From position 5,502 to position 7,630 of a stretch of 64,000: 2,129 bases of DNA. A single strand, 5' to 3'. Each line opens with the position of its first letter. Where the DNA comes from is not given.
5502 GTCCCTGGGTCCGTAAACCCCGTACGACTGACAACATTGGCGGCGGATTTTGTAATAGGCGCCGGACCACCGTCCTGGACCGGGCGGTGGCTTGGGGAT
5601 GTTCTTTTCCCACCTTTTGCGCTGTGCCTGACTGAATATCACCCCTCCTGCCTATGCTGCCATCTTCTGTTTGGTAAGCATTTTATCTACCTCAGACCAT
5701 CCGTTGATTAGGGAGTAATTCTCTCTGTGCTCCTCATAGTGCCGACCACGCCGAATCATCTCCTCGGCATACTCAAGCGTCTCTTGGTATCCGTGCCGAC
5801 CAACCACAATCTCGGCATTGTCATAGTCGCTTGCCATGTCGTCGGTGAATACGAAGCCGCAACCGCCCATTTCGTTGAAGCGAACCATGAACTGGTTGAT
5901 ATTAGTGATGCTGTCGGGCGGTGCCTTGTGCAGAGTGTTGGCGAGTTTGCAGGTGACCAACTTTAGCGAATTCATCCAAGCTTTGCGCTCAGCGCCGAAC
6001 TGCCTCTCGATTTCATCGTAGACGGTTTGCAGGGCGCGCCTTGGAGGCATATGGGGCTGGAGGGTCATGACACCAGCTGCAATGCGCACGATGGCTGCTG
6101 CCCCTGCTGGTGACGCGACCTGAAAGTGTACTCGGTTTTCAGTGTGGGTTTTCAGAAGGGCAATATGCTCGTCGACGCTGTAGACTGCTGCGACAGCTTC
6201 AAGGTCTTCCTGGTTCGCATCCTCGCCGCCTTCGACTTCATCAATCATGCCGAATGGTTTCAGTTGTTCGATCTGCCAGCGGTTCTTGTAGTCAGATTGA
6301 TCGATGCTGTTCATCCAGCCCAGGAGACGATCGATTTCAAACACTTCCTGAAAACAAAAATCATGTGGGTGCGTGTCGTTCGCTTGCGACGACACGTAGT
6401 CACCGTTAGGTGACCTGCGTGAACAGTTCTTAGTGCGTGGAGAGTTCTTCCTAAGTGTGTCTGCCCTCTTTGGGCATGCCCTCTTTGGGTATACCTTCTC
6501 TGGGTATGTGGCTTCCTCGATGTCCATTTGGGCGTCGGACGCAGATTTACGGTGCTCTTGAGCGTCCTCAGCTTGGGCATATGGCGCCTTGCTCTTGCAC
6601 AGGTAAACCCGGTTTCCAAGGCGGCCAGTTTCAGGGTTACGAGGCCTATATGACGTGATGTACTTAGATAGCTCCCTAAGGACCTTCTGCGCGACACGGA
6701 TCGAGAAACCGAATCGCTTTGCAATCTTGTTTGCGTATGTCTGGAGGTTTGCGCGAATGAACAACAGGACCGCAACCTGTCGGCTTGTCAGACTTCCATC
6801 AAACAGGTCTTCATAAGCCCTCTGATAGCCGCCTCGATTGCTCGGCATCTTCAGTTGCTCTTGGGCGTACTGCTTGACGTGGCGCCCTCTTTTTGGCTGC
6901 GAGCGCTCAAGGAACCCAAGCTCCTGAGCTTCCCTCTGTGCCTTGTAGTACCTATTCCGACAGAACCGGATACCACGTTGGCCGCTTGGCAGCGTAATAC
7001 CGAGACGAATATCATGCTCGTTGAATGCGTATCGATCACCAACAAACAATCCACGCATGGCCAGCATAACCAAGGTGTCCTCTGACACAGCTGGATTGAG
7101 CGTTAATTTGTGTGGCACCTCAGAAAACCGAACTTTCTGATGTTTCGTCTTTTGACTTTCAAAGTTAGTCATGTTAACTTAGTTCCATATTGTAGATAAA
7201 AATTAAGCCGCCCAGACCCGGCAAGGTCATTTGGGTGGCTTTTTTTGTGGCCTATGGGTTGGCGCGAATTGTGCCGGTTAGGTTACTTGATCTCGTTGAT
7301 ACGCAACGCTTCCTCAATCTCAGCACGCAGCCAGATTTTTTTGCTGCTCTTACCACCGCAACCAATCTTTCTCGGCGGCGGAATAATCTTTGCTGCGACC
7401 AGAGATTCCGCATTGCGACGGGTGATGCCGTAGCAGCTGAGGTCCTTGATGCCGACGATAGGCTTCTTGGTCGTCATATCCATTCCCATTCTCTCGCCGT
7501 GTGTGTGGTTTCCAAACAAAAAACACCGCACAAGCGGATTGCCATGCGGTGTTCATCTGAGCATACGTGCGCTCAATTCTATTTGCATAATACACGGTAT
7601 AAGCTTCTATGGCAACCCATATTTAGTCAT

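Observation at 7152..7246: Plasmid-style countertranscript RNA over the start of a phage-like replication gene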

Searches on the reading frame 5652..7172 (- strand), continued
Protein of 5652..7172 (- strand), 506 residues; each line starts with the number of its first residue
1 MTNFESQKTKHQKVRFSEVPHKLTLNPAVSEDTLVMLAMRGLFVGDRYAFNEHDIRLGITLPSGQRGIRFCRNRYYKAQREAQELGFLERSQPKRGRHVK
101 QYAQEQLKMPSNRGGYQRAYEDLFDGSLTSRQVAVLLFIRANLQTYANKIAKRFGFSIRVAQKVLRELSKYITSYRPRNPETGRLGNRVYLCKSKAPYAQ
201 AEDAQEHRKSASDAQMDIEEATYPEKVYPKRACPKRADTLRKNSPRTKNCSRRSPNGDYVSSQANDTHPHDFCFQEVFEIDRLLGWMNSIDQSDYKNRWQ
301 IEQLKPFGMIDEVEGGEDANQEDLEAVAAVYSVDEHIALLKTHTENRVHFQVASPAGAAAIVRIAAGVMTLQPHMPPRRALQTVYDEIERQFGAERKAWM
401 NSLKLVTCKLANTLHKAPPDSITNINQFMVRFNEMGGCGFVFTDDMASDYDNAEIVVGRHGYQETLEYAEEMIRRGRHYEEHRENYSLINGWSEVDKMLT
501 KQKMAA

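Call 98: search_protein_families(library=pfam, proteins=[L003:171-1400:+, L003:1397-1813:+, L003:1916-2119:+, L003:2095-2694:+, L003:4080-4583:+, L003:4580-5005:+, L003:5784-6263:-, L001:4895-6187:+, L001:6323-7507:-, L001:2447-2848:+], max_evalue=0.001)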
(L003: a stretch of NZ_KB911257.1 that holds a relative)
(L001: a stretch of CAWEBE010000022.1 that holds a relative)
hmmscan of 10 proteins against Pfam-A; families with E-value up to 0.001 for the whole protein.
L003:171-1400:+ (409 aa): 3 families
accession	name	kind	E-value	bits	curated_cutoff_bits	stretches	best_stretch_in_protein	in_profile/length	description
PF22022.2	Phage_int_M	-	4.4e-33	113.8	27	1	100-195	1-96/96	Phage integrase central domain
PF13356.12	Arm-DNA-bind_3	-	6.3e-28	97.2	27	1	3-87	1-82/83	Arm DNA-binding domain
PF00589.27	Phage_integrase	-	6.7e-14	52.5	27.1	1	226-375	21-169/172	Phage integrase family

L003:1397-1813:+ (138 aa): 0 families

L003:1916-2119:+ (67 aa): 1 family
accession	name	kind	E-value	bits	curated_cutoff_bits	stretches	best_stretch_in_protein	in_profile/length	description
PF12728.13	HTH_17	-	1.6e-08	35.1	27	1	17-63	2-48/51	Helix-turn-helix domain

L003:2095-2694:+ (199 aa): 0 families

L003:4080-4583:+ (167 aa): 1 family
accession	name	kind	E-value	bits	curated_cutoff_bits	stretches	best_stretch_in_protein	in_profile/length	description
PF11836.14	Phage_TAC_11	-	2.8e-20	72.6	27.8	1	30-123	5-96/96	Phage tail tube protein, GTA-gp10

L003:4580-5005:+ (141 aa): 0 families

L003:5784-6263:- (159 aa): 0 families

L001:4895-6187:+ (430 aa): 0 families

L001:6323-7507:- (394 aa): 0 families

L001:2447-2848:+ (133 aa): 0 families

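Call 111: find_encoding_contigs(protein=P0003, flank=3000, max_places=2)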
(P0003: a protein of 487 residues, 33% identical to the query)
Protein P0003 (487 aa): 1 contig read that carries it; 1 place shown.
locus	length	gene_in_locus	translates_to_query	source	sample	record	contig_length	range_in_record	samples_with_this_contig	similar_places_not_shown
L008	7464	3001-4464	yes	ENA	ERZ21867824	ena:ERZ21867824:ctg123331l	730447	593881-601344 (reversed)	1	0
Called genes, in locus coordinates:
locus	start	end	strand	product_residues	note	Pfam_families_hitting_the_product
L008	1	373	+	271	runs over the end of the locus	-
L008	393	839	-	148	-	-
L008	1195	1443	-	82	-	-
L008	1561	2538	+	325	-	PF22022:Phage_int_M, PF00589:Phage_integrase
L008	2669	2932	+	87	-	-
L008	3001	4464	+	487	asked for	-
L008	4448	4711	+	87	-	-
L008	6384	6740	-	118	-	-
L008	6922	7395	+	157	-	-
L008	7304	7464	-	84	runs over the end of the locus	-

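Call 112: find_encoding_contigs(protein=P0004, flank=3000, max_places=2)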
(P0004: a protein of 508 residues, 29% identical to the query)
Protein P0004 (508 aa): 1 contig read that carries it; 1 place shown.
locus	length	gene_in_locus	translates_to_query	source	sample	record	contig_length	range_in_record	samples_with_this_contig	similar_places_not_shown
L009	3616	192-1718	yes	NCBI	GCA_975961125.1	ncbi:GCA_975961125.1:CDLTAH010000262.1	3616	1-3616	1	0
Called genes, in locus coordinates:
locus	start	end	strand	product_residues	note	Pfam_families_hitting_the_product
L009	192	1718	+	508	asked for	-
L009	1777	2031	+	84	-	-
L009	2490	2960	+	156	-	-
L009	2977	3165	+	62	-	-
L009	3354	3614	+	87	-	?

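Call 113: find_encoding_contigs(protein=P0006, flank=3000, max_places=2)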
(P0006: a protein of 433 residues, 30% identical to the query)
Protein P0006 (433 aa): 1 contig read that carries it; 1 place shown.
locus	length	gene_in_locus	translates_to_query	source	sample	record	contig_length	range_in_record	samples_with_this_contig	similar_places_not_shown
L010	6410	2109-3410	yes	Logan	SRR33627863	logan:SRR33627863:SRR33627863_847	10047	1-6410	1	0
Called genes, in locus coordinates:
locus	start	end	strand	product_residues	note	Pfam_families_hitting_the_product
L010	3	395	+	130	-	?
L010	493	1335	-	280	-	PF00239:Resolvase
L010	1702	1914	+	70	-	-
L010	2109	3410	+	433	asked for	-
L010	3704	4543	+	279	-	-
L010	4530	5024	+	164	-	-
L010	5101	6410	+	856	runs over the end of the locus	-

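Call 114: find_encoding_contigs(protein=P0009, flank=3000, max_places=2)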
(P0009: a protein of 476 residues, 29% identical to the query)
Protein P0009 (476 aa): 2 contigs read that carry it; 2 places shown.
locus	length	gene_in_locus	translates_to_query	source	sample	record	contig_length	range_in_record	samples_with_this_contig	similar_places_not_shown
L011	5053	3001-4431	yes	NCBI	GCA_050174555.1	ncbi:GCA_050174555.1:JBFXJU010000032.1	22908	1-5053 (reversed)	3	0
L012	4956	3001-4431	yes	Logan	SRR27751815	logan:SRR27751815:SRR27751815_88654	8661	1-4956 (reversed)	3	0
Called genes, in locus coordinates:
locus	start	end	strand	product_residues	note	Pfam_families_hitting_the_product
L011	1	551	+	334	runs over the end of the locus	PF22022:Phage_int_M, PF00589:Phage_integrase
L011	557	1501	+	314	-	-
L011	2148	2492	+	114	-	-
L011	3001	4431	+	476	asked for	-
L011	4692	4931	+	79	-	-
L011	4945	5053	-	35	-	?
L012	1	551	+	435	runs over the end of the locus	PF13356:Arm-DNA-bind_3, PF22022:Phage_int_M, PF00589:Phage_integrase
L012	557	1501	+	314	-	-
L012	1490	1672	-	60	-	-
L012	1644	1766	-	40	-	-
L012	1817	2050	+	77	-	PF12728:HTH_17 (weak)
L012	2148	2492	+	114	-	-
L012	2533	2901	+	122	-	-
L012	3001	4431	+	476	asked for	-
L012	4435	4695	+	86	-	-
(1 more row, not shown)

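Call 116: find_encoding_contigs(protein=P0005, flank=3000, max_places=1)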
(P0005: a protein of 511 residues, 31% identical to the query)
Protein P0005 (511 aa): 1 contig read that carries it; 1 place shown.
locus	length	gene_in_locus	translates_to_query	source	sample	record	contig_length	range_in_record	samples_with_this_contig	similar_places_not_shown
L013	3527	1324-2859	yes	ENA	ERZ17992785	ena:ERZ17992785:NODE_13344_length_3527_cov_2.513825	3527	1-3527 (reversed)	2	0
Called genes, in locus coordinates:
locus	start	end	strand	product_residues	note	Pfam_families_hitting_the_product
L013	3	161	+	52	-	?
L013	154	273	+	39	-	-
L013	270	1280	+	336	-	-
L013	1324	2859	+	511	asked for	-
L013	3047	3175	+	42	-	-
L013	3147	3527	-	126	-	?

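Call 117: find_encoding_contigs(protein=P0007, flank=3000, max_places=1)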
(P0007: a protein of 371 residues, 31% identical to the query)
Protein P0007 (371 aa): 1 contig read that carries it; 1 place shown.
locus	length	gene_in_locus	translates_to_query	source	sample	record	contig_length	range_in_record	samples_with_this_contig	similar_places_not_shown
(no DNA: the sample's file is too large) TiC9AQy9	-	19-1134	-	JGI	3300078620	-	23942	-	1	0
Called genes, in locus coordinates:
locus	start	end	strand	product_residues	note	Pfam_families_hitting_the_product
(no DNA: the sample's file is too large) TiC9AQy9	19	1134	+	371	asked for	-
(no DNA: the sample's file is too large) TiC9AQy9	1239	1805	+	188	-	PF00239:Resolvase, PF13936:HTH_38 (weak)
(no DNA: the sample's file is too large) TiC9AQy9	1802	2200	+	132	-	-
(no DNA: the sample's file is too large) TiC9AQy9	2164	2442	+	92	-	-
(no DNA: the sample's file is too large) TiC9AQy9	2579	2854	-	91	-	-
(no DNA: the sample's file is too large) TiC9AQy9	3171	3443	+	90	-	-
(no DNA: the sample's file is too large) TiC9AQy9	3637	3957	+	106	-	-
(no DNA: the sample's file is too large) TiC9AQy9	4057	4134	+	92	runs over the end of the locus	-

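Call 118: find_encoding_contigs(protein=P0008, flank=3000, max_places=1)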
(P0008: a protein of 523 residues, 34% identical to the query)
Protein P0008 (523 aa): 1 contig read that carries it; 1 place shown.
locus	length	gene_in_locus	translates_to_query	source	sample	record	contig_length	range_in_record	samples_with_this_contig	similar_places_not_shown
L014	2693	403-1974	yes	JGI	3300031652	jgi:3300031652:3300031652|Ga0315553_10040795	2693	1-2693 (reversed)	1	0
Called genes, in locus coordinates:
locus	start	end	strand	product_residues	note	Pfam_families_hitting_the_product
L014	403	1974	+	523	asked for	-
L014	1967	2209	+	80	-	-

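Call 119: find_encoding_contigs(protein=P0020, flank=3000, max_places=1)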
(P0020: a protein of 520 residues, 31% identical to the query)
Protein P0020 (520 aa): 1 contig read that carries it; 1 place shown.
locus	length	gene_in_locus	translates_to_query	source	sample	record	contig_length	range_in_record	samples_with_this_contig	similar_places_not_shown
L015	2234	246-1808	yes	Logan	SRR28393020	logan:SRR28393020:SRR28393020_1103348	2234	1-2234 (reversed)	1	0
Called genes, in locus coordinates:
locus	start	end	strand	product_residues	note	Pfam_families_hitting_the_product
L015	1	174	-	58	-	?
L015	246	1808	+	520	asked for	-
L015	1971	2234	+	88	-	?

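Call 127: find_encoding_contigs(protein=P0011, flank=2500, max_places=1)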
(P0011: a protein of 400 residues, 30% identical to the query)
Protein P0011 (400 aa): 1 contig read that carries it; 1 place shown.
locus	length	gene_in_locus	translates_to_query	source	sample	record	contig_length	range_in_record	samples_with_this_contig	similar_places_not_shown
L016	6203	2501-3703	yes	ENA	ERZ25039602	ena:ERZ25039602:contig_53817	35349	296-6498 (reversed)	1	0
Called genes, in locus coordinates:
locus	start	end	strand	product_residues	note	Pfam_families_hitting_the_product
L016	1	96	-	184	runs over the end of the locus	-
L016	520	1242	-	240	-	-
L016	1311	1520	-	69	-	-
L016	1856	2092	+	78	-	-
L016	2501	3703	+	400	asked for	-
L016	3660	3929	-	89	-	-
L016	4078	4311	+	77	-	-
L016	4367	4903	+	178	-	-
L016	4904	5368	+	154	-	-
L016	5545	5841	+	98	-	-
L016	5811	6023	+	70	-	-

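Call 128: find_encoding_contigs(protein=P0012, flank=2500, max_places=1)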
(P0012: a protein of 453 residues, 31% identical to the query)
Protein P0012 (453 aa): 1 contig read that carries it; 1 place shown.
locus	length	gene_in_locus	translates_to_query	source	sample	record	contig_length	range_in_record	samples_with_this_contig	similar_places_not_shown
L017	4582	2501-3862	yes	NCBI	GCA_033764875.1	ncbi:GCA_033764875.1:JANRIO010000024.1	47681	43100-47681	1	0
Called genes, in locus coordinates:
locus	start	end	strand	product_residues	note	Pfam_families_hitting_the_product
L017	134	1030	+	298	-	PF00795:CN_hydrolase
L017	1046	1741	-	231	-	PF04402:SIMPL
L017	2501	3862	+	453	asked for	-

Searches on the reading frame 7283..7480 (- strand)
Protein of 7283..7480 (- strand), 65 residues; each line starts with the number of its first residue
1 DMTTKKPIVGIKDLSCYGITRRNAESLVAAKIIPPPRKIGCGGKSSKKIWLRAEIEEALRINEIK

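Call 8: search_protein_families(library=pfam, proteins=[window:7283-7480:-], max_evalue=0.01)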
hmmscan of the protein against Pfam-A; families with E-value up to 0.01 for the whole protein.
window:7283-7480:- (65 aa): 0 families

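Call 13: search_protein_families(library=phrogs, proteins=[window:7283-7477:-], max_evalue=0.01)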
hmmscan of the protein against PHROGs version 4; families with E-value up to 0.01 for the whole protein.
window:7283-7477:- (64 aa): 0 families

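Call 14: search_protein_families(library=ncbifam, proteins=[window:7283-7477:-], max_evalue=0.01)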
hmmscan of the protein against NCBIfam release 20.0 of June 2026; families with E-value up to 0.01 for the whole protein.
window:7283-7477:- (64 aa): 0 families

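Call 51: find_related_loci(query=window:7283-7477:-, collection=metagenome_contigs, flank=3000)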
Query window:7283-7477:- (64 aa) in metagenome_contigs; peptide patterns used: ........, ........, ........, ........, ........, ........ (x = any residue, [..] = any of these).
600 stretches matched a pattern, but none encodes a relative of the query by tblastn (E <= 1e-3).

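Call 52: find_related_loci(query=window:7283-7477:-, collection=viral_contigs, flank=3000)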
Query window:7283-7477:- (64 aa) in viral_contigs; peptide patterns used: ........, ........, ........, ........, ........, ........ (x = any residue, [..] = any of these).
22 stretches matched a pattern, but none encodes a relative of the query by tblastn (E <= 1e-3).

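Call 54: search_protein_families(library=pfam, proteins=[window:7283-7477:-], max_evalue=1)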
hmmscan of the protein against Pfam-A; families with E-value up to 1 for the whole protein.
window:7283-7477:- (64 aa): 0 families

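Call 56: find_homologous_proteins(query=window:7283-7477:-, max_evalue=0.001)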
Query window:7283-7477:- (64 aa): 1 proteins with E <= 0.001 among 1 candidates.
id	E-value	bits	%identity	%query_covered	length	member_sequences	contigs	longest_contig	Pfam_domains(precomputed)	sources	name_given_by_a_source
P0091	3.1e-34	133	100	100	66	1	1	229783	-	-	-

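Call 57: find_encoding_contigs(protein=P0091, flank=10000)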
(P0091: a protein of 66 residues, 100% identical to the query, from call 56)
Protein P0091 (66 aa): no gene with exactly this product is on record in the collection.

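Call 69: search_solved_structures(query=window:7283-7477:-, max_evalue=10, show_alignments=3)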
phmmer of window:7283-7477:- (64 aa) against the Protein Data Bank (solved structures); distinct sequences matched with E-value up to 10: 1.
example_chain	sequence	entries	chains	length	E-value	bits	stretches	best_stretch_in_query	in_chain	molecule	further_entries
2i6g_A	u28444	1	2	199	0.041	17.4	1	15-49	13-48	Putative methyltransferase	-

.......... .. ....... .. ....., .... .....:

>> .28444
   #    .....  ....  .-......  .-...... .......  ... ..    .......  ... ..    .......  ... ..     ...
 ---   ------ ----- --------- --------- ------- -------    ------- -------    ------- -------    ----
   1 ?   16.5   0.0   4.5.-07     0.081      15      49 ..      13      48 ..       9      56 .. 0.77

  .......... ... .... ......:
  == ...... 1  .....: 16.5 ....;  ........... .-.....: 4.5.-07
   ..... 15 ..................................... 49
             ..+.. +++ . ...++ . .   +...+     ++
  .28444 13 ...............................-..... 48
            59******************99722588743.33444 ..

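Call 79: predict_structure(protein=window:7283-7477:-)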
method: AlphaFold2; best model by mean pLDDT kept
length: 64 residues; sequences in the alignment: 1
mean_pLDDT: 74.8   pTM: 0.52
mean pLDDT of the five models: 74.8, 58.2, 58.0, 55.3, 50.9
residues with pLDDT >= 90: 0; 70-90: 43; 50-70: 19; < 50: 2
segments of 3 or more residues with pLDDT < 50: none
pLDDT, mean of each block of 10 residues (from residue 1): 57 76 85 79 70 84 69
secondary structure, 60 per line:
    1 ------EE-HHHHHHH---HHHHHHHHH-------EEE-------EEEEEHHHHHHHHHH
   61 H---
elements in order: H10-16 H20-28 E36-38 E46-50 H51-61

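Call 83: fold_search(model_id=the predicted structure, library=pdb)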
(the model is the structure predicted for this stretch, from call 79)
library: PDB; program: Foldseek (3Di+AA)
matches with E <= 10: 155; with E <= 0.001: 0
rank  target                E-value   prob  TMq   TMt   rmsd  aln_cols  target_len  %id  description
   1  8c3t                  5.9e-02  0.98  0.63  0.69   3.7        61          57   21  Structure of the GIsul2 transposon excisionase (released 2024-01-10)
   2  4r4e_A                6.7e-01  0.66  0.56  0.46   3.3        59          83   15  Structure of GlnR-DNA complex (released 2015-03-04)
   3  1j9i_MODEL_1_A        6.7e-01  0.44  0.51  0.49   4.4        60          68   22  STRUCTURE OF THE DNA BINDING DOMAIN OF THE GPNU1 SUBUNIT OF LAMBDA TERMINASE (released 2002-08-14)
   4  7xn2                  7.7e-01  0.57  0.56  0.29   3.6        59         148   14  Crystal structure of CvkR, a novel MerR-type transcriptional regulator (released 2023-03-08)
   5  5xbt_A                7.7e-01  0.41  0.54  0.16   4.4        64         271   19  The structure of BrlR bound to c-di-GMP (released 2018-05-02)
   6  2enk_MODEL_1_A        8.8e-01  0.30  0.49  0.35   4.2        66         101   17  Solution structure of a putativ DNA-binding domain of the humansolute carrier family 30 (zinc transporter) pro (released 2007-10-02)
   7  2zhh                  1.0e+00  0.51  0.55  0.33   3.0        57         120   10  Crystal structure of SoxR (released 2008-03-25)
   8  9dvi_S                1.1e+00  0.44  0.56  0.49   4.1        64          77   12  Hetero-hexameric Hsp70-Hsp40-DafA complex (released 2025-10-22)
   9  7tea_C                1.2e+00  0.51  0.56  0.50   3.0        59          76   19  Crystal structure of S. aureus GlnR-DNA complex (released 2022-06-29)
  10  9vtp_I                1.3e+00  0.38  0.52  0.11   4.3        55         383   11  Target DNA-bound type I-F3 TniQ-Cascade of Vibrio parahaemolyticus in partial R-loop state (released 2026-02-11)
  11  3u1d_B                1.3e+00  0.09  0.34  0.20   6.8        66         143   20  The structure of a protein with a GntR superfamily winged-helix-turn-helix domain from Halomicrobium mukohataei. (released 2011-12-07)
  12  1r8d_B                1.5e+00  0.51  0.60  0.40   2.5        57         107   12  Crystal Structure of MtaN Bound to DNA (released 2004-08-17)
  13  3u1d_A                1.5e+00  0.09  0.34  0.20   6.7        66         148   20  The structure of a protein with a GntR superfamily winged-helix-turn-helix domain from Halomicrobium mukohataei. (released 2011-12-07)
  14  7ckq_G                1.6e+00  0.25  0.50  0.16   3.8        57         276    9  The cryo-EM structure of B. subtilis BmrR transcription activation complex (released 2020-12-16)
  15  6jni_A                1.8e+00  0.44  0.59  0.30   2.5        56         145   12  Crystal structure of the transcriptional regulator CadR from P. putida in complex with Zinc(II) and DNA (released 2019-09-25)
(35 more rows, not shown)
